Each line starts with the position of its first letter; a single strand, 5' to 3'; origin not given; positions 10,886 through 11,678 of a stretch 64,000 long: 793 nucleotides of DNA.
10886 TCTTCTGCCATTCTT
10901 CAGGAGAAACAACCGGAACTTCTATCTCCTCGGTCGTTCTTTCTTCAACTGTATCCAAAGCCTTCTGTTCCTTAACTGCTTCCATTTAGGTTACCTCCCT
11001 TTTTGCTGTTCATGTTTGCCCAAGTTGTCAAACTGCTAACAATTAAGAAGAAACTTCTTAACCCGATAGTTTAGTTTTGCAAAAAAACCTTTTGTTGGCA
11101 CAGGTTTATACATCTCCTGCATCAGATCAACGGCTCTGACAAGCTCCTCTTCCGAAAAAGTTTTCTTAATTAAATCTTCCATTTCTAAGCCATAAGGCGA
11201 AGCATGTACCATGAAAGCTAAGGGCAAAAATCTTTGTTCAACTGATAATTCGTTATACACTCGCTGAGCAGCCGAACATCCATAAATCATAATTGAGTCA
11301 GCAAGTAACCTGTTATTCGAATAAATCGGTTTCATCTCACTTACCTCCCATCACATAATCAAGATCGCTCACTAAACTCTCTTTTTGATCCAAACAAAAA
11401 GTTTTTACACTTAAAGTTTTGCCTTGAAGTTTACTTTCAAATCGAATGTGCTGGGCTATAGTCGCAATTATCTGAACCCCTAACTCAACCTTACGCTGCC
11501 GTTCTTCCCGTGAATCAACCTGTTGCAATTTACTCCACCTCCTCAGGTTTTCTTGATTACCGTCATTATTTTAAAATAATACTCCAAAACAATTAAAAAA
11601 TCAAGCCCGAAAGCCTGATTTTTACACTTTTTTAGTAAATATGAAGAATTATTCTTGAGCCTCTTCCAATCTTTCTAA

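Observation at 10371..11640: Terminator-flanked, GC-elevated insert carrying a tandemly duplicated two-gene cassette of unknown function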

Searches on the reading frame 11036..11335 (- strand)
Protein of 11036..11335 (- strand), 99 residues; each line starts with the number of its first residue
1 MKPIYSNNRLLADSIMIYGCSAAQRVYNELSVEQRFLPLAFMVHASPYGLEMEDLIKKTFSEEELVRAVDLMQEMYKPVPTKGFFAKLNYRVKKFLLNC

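Call 4: search_protein_families(library=pfam, proteins=[window:11036-11335:-], max_evalue=10)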
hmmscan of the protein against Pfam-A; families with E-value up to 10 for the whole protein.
window:11036-11335:- (99 aa): 0 families

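Call 5: search_protein_families(library=ncbifam, proteins=[window:11036-11335:-], max_evalue=10)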
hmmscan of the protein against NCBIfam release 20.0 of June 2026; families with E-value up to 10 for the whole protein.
window:11036-11335:- (99 aa): 0 families

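Call 8: search_protein_families(library=phrogs, proteins=[window:11036-11335:-], max_evalue=1)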
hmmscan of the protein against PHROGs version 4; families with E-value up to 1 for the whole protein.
window:11036-11335:- (99 aa): 0 families

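Call 9: search_protein_families(library=padloc, proteins=[window:11036-11335:-], max_evalue=1)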
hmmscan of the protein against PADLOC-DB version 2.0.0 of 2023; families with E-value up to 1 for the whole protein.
window:11036-11335:- (99 aa): 0 families

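Call 10: find_homologous_proteins(query=window:11036-11335:-, max_evalue=0.01)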
Query window:11036-11335:- (99 aa): 1 proteins with E <= 0.01 among 2 candidates.
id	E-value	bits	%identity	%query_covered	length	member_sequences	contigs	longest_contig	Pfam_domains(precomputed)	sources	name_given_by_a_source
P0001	1.1e-58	213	100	100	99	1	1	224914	-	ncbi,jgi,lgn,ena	ncbi:MAG: hypothetical protein WCV58_00960 [Patescibacteria group bacterium]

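Call 16: find_encoding_contigs(protein=P0001, flank=10000, max_places=10)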
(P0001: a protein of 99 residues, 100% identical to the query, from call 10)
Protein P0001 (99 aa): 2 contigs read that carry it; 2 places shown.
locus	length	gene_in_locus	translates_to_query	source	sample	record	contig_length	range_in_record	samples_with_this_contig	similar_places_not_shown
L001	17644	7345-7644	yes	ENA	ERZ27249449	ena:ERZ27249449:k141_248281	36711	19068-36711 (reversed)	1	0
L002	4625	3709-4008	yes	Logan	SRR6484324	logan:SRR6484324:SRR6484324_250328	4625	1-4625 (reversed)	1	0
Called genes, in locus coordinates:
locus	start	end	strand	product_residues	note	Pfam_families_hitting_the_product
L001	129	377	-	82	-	PF02599:CsrA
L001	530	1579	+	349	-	PF00022:Actin (weak), PF06723:MreB_Mbl, PF00012:HSP70 (weak), PF11104:PilM_2 (faint), PF14450:FtsA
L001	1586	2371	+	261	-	PF04085:MreC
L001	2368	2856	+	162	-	-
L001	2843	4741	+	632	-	PF03717:PBP_dimer, PF00905:Transpeptidase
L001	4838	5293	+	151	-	PF03449:GreA_GreB_N, PF01272:GreA_GreB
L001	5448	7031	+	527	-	PF01921:tRNA-synt_1f, PF01406:tRNA-synt_1e (faint), PF19269:Anticodon_2 (weak)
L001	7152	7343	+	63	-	-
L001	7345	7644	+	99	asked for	-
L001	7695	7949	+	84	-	-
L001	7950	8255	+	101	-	-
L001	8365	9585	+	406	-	PF02403:Seryl_tRNA_N, PF00587:tRNA-synt_2b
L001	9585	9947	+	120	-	PF02482:Ribosomal_S30AE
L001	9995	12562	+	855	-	PF07517:SecA_DEAD, PF01043:SecA_PP_bind, PF21090:P-loop_SecA, PF07516:SecA_SW, PF02810:SEC-C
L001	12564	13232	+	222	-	PF03575:Peptidase_S51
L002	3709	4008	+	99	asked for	-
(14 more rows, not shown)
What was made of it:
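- On WXG100 / ESAT-6-like pair: The neighbours are csrA, mreBCD, PBP2, greA, lysK, serS, hpf, secA, a peptidase and NUDIX genes (call 16).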

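Call 27: search_protein_representatives(alignment_id=A1)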
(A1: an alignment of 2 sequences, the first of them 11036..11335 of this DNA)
Query: 2 sequences, 103 profile positions. Proteins with E-value up to 0.001 (for the whole library): 5; up to 1e-10: 4; up to 1e-30: 2. The best 5 are listed.
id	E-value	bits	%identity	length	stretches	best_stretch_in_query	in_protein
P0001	8.6e-50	183.2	-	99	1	1-103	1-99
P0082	2.0e-40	153.1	-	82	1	21-103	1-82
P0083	1.9e-18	82.5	-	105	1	1-99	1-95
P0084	3.3e-12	62.4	-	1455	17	34-62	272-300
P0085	1.3e-10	57.4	-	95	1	1-82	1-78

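Call 30: find_encoding_contigs(protein=P0083, flank=8000, max_places=4)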
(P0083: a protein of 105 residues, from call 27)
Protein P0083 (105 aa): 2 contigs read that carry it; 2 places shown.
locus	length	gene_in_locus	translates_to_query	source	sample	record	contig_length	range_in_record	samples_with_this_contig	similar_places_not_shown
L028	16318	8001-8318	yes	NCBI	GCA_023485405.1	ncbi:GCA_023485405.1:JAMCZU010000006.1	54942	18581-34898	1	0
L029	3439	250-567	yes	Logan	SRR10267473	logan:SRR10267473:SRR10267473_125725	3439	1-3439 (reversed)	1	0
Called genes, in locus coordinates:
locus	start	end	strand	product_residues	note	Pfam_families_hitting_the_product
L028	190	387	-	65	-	PF02599:CsrA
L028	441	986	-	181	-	-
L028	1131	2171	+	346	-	PF06723:MreB_Mbl, PF00022:Actin (weak), PF00012:HSP70, PF11104:PilM_2 (faint), PF14450:FtsA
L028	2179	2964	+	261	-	PF04085:MreC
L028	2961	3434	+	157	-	-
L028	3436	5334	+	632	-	PF03717:PBP_dimer, PF00905:Transpeptidase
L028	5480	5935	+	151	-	PF03449:GreA_GreB_N, PF01272:GreA_GreB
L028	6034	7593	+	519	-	PF01921:tRNA-synt_1f, PF01406:tRNA-synt_1e (faint), PF09334:tRNA-synt_1g (faint), PF19269:Anticodon_2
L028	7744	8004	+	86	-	-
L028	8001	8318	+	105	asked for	-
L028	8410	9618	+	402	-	PF02403:Seryl_tRNA_N, PF00587:tRNA-synt_2b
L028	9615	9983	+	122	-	PF02482:Ribosomal_S30AE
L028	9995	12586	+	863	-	PF07517:SecA_DEAD, PF01043:SecA_PP_bind, PF21090:P-loop_SecA, PF07516:SecA_SW, PF02810:SEC-C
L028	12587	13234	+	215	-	PF03575:Peptidase_S51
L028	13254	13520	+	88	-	PF04266:ASCH (weak), PF12961:DUF3850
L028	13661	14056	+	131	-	PF03073:TspO_MBR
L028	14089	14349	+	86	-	PF01541:GIY-YIG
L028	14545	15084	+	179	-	PF13302:Acetyltransf_3, PF13420:Acetyltransf_4, PF00583:Acetyltransf_1, PF13673:Acetyltransf_10, PF13508:Acetyltransf_7, PF08445:FR47 (faint)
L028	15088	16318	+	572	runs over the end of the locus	PF14716:HHH_8, PF00633:HHH (faint), PF14792:DNA_pol_B_palm (faint), PF14791:DNA_pol_B_thumb, PF02811:PHP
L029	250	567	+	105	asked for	-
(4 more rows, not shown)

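Call 31: find_encoding_contigs(protein=P0085, flank=8000, max_places=4)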
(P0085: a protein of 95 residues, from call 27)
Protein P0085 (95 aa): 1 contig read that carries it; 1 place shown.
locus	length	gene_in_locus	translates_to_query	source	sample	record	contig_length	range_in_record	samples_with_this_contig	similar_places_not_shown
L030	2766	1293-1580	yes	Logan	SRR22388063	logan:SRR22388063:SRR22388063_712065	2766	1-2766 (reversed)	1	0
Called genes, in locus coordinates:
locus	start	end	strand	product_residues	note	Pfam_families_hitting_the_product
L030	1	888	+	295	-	?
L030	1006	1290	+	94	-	-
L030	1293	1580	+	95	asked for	-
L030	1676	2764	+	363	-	?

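Call 45: search_solved_structures(query=A4, max_evalue=10, show_alignments=2)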
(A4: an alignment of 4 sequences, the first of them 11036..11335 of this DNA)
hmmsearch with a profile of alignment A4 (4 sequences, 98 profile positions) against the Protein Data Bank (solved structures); distinct sequences matched with E-value up to 10: 12.
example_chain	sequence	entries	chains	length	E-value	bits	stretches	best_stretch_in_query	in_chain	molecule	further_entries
9gdo_C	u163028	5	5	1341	0.31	14.4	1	42-91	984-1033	DNA-directed RNA polymerase subunit beta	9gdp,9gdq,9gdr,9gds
8i9j_B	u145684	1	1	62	0.73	13.2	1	6-48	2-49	RNA-binding protein E3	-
2gyk_A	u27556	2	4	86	0.93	12.9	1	58-82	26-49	Colicin-E9 immunity protein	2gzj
1bxi_A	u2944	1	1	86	0.96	12.8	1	58-82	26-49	PROTEIN (COLICIN E9 IMMUNITY PROTEIN)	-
2gze_A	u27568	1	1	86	1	12.8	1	58-82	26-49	Colicin-E9 immunity protein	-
1e0h_A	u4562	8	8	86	1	12.7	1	58-82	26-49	IMMUNITY PROTEIN FOR COLICIN E9 | IMMUNITY PROTEIN IM9 | IM9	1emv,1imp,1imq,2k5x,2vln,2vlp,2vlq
2gzf_A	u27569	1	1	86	1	12.7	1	58-82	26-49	Colicin-E9 immunity protein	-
2gzg_A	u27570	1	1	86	1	12.7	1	58-82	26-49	Colicin-E9 immunity protein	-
1oyi_A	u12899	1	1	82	1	12.7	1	6-47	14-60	double-stranded RNA-binding protein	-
2vlo_A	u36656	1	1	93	1.2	12.5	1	58-82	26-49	COLICIN-E9 IMMUNITY PROTEIN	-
5ew5_E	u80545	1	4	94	1.2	12.5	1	58-82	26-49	Colicin-E9 immunity protein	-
1fr2_A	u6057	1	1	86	1.8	11.9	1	58-82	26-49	COLICIN E9 IMMUNITY PROTEIN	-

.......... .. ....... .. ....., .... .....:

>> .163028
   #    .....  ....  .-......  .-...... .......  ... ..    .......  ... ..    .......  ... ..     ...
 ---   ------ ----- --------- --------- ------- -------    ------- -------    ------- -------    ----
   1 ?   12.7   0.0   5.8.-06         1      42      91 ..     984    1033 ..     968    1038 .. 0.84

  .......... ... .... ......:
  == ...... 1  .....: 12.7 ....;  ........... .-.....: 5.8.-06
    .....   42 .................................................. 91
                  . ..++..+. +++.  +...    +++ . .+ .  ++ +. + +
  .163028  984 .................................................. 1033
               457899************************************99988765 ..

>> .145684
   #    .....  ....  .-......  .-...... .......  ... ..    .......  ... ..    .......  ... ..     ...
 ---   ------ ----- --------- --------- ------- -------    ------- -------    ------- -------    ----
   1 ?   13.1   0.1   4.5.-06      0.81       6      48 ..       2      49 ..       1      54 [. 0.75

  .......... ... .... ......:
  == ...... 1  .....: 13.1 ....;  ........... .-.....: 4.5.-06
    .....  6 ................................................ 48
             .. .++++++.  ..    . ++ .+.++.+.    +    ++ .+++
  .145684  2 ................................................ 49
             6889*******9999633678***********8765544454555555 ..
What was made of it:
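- CPR-B gives a very weak sequence hit to the colicin E9 immunity protein (E about 1, call 45).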

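Call 55: find_related_loci(query=A4, collection=viral_contigs, flank=5000)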
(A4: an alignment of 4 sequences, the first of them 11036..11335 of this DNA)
Query A4 (99 aa) in viral_contigs; peptide patterns used: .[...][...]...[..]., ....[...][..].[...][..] (x = any residue, [..] = any of these).
64 stretches matched a pattern, but none encodes a relative of the query by tblastn (E <= 1e-3).

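Call 57: find_related_loci(query=A4, collection=metagenome_contigs, flank=6000)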
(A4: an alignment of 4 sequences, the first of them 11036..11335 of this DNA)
Query A4 (99 aa) in metagenome_contigs; peptide patterns used: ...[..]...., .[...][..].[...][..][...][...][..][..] (x = any residue, [..] = any of these).
371 stretches matched a pattern, but none encodes a relative of the query by tblastn (E <= 1e-3).
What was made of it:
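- Tried and rejected: No B homologue in IMG/VR or JGI metagenome contigs by pattern scan (calls 55, 57).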

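Call 58: predict_structure(alignment_id=A4)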
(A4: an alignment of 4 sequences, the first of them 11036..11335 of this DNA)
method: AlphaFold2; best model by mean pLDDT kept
length: 99 residues; sequences in the alignment: 4
mean_pLDDT: 59.8   pTM: 0.30
mean pLDDT of the five models: 59.8, 55.4, 54.4, 52.2, 50.6
residues with pLDDT >= 90: 0; 70-90: 20; 50-70: 57; < 50: 22
segments of 3 or more residues with pLDDT < 50: 1-3, 31-45, 97-99
pLDDT, mean of each block of 10 residues (from residue 1): 52 65 60 41 51 75 78 64 59 53
secondary structure, 60 per line:
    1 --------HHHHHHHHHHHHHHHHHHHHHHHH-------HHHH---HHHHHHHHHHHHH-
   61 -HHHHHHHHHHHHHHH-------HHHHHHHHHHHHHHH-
elements in order: H9-32 H40-43 H47-59 H62-76 H84-98
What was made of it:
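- The B model is poor (pLDDT 59.8, call 58).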

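Call 63: search_protein_families(library=pfam, proteins=[L028:7744-8001:+], max_evalue=0.1)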
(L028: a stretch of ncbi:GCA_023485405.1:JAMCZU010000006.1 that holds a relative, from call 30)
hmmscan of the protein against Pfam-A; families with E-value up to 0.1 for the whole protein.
L028:7744-8001:+ (86 aa): 0 families

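Call 89: search_protein_families(library=ncbifam, proteins=[P0083, P0085], max_evalue=1)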
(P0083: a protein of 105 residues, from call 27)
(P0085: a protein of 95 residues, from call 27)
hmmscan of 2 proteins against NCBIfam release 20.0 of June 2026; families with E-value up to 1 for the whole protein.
P0083 (105 aa): 0 families

P0085 (95 aa): 0 families

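Call 90: search_protein_families(library=padloc, proteins=[P0083, P0085], max_evalue=1)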
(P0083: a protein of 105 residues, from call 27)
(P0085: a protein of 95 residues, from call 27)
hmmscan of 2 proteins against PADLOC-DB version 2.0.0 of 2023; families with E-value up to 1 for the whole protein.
P0083 (105 aa): 0 families

P0085 (95 aa): 0 families

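Call 103: fold_search(model_id=the predicted structure, library=pdb)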
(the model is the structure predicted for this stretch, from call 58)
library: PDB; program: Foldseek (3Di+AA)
matches with E <= 10: 5; with E <= 0.001: 0
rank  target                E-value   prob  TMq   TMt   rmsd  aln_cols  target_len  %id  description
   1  7bef_F                4.9e+00  0.07  0.31  0.08  13.8        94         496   20  Structures of class II bacterial transcription complexes (released 2021-12-01)
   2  7w5y_F                4.9e+00  0.06  0.30  0.08  13.6        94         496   19  Cryo-EM structure of SoxS-dependent transcription activation complex with fpr promoter DNA (released 2022-10-26)
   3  8ftd_L                5.6e+00  0.06  0.31  0.08  10.2       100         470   17  Structure of Escherichia coli CedA in complex with transcription initiation complex (released 2024-01-10)
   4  4yln_F                7.9e+00  0.05  0.29  0.07  12.7        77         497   22  E. coli Transcription Initiation Complex - 17-bp spacer and 4-nt RNA (released 2015-04-22)
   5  7mkd_L                9.0e+00  0.04  0.30  0.08  10.8       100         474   17  Cryo-EM structure of Escherichia coli RNA polymerase bound to lambda PR promoter DNA (class 1) (released 2021-09-29)
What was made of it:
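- Tried and rejected: B's model is low-confidence and its best hits, sigma-70 chains at E about 5, are meaningless (calls 58, 103).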

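Call 106: search_dna_similar(query=P0083, collection=phages, mode=protein, max_evalue=0.01, max_rows=10)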
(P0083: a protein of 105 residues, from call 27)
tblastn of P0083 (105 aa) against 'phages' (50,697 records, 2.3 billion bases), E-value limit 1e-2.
No match.

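Call 107: search_dna_similar(query=P0083, collection=plasmids, mode=protein, max_evalue=0.01, max_rows=10)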
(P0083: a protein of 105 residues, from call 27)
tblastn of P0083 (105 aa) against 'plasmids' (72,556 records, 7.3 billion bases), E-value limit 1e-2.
No match.

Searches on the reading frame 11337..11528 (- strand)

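Call 4: search_protein_families(library=pfam, proteins=[window:11337-11528:-], max_evalue=10)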
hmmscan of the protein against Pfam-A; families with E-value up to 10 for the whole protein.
window:11337-11528:- (63 aa): 0 families

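Call 5: search_protein_families(library=ncbifam, proteins=[window:11337-11528:-], max_evalue=10)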
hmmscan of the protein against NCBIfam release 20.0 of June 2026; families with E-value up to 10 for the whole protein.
window:11337-11528:- (63 aa): 1 family
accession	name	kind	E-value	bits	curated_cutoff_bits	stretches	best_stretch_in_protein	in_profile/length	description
NF008907.0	PRK12270.1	equivalog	0.15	9.7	878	1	4-60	496-551/1241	multifunctional oxoglutarate decarboxylase/oxoglutarate dehydrogenase thiamine pyrophosphate-binding subunit/dihydrolipoyllysine-residue suc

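Call 8: search_protein_families(library=phrogs, proteins=[window:11337-11528:-], max_evalue=1)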
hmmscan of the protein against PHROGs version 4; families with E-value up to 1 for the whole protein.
window:11337-11528:- (63 aa): 1 family
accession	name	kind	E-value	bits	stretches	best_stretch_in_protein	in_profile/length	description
phrog_29623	-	unknown function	0.12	13.9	1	1-48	21-69/88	-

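Call 9: search_protein_families(library=padloc, proteins=[window:11337-11528:-], max_evalue=1)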
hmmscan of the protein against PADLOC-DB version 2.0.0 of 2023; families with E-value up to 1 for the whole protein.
window:11337-11528:- (63 aa): 0 families
